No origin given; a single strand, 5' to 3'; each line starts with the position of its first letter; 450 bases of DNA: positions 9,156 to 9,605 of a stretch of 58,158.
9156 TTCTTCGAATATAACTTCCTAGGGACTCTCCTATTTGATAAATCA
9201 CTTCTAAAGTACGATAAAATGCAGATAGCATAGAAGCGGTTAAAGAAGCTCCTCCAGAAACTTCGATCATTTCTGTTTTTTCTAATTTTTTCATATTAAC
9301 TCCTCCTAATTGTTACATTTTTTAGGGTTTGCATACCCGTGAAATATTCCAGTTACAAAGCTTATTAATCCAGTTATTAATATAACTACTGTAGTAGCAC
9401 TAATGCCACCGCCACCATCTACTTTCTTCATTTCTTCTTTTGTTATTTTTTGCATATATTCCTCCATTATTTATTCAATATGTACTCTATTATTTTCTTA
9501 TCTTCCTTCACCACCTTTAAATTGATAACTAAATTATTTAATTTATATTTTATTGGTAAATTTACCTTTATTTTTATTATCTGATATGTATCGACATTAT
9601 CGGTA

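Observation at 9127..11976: Unannotated double-glycine peptide pair with C39-ABC exporter: a compact bacteriocin-like system hidden below the ORF cutoff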

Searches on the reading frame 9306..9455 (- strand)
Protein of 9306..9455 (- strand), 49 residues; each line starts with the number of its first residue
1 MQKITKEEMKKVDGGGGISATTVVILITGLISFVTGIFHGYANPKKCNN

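Call 3: search_protein_families(library=pfam, proteins=[window:9306-9455:-], max_evalue=1)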
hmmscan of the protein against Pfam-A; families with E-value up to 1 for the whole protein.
window:9306-9455:- (49 aa): 2 families
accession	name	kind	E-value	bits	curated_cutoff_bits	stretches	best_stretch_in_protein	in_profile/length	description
PF10439.15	Bacteriocin_IIc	-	0.0043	17.5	27.1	1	3-40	6-56/59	Bacteriocin class II with double-glycine leader peptide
PF16934.11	Mersacidin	-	0.042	14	27.6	1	5-25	9-29/34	Two-component Enterococcus faecalis cytolysin (EFC)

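Call 4: search_protein_families(library=ncbifam, proteins=[window:9306-9455:-], max_evalue=1)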
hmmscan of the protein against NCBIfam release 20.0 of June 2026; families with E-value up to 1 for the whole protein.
window:9306-9455:- (49 aa): 4 families
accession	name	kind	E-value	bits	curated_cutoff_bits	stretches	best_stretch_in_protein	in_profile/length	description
NF038034.1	lactGbeta_entB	subfamily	0.0001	22.4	37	1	4-42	1-37/38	lactococcin G-beta/enterocin 1071B family bacteriocin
TIGR03949.1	bact_IIb_cerein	subfamily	0.0012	18.6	21.5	1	4-41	4-41/45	class IIb bacteriocin, lactobin A/cerein 7B family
NF047798.1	leader_Chryseo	domain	0.0022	18.2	23.5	1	2-15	5-18/18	bacteriocin-like protein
TIGR03893.1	lant_SP_1948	subfamily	0.013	15.8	32.95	1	6-41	15-53/61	lichenicidin A2 family type 2 lantibiotic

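Call 10: find_homologous_proteins(query=window:9306-9455:-, max_evalue=0.01)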
Query window:9306-9455:- (49 aa): 1 proteins with E <= 0.01 among 1 candidates.
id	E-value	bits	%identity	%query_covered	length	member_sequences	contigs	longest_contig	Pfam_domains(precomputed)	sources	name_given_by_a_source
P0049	1.2e-24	101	100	100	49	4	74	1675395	-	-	-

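Call 49: search_protein_families(library=ncbifam, alignment_id=A3, max_evalue=1)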
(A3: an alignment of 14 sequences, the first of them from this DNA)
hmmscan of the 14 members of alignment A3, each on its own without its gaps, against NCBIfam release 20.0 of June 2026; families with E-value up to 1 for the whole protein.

A. member 1, seq(49 aa): 4 families
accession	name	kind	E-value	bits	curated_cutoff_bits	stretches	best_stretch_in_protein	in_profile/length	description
NF038034.1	lactGbeta_entB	subfamily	0.0001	22.4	37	1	4-42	1-37/38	lactococcin G-beta/enterocin 1071B family bacteriocin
TIGR03949.1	bact_IIb_cerein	subfamily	0.0012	18.6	21.5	1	4-41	4-41/45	class IIb bacteriocin, lactobin A/cerein 7B family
NF047798.1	leader_Chryseo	domain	0.0022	18.2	23.5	1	2-15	5-18/18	bacteriocin-like protein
TIGR03893.1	lant_SP_1948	subfamily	0.013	15.8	32.95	1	6-41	15-53/61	lichenicidin A2 family type 2 lantibiotic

B. families by the number of members that match (of 14 scanned): 10 families
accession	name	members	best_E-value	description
TIGR03949.1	bact_IIb_cerein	14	2.5e-09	class IIb bacteriocin, lactobin A/cerein 7B family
NF038034.1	lactGbeta_entB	12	1.4e-05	lactococcin G-beta/enterocin 1071B family bacteriocin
TIGR01847.1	bacteriocin_sig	6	0.0012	bacteriocin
TIGR03893.1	lant_SP_1948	4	0.00042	lichenicidin A2 family type 2 lantibiotic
NF047798.1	leader_Chryseo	4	0.0022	bacteriocin-like protein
NF038035.1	lactGalph_entA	4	0.021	lactococcin G-alpha/enterocin 1071A family bacteriocin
NF033383.2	induct_EntF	2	0.029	EntF family bacteriocin induction factor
NF033231.1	small_Blr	1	0.0075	division septum protein Blr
TIGR01593.1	holin_tox_secr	1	0.041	toxin secretion/phage lysis holin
NF004428.0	PRK05771.2-1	1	0.081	V-type ATP synthase subunit I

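Call 71: search_solved_structures(query=A3, max_evalue=10, show_alignments=1)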
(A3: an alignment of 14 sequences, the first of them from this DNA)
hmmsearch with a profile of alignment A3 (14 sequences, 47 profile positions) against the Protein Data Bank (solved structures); distinct sequences matched with E-value up to 10: 3.
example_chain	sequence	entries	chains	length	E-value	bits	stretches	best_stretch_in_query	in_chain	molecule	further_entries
1ry3_A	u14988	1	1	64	0.055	16.3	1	2-17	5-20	Bacteriocin carnobacteriocin B2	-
7s5j_B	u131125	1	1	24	0.3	13.9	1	2-17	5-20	CtA peptide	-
9hmf_O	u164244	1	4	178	0.32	13.9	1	3-36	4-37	Flagellar protein FliL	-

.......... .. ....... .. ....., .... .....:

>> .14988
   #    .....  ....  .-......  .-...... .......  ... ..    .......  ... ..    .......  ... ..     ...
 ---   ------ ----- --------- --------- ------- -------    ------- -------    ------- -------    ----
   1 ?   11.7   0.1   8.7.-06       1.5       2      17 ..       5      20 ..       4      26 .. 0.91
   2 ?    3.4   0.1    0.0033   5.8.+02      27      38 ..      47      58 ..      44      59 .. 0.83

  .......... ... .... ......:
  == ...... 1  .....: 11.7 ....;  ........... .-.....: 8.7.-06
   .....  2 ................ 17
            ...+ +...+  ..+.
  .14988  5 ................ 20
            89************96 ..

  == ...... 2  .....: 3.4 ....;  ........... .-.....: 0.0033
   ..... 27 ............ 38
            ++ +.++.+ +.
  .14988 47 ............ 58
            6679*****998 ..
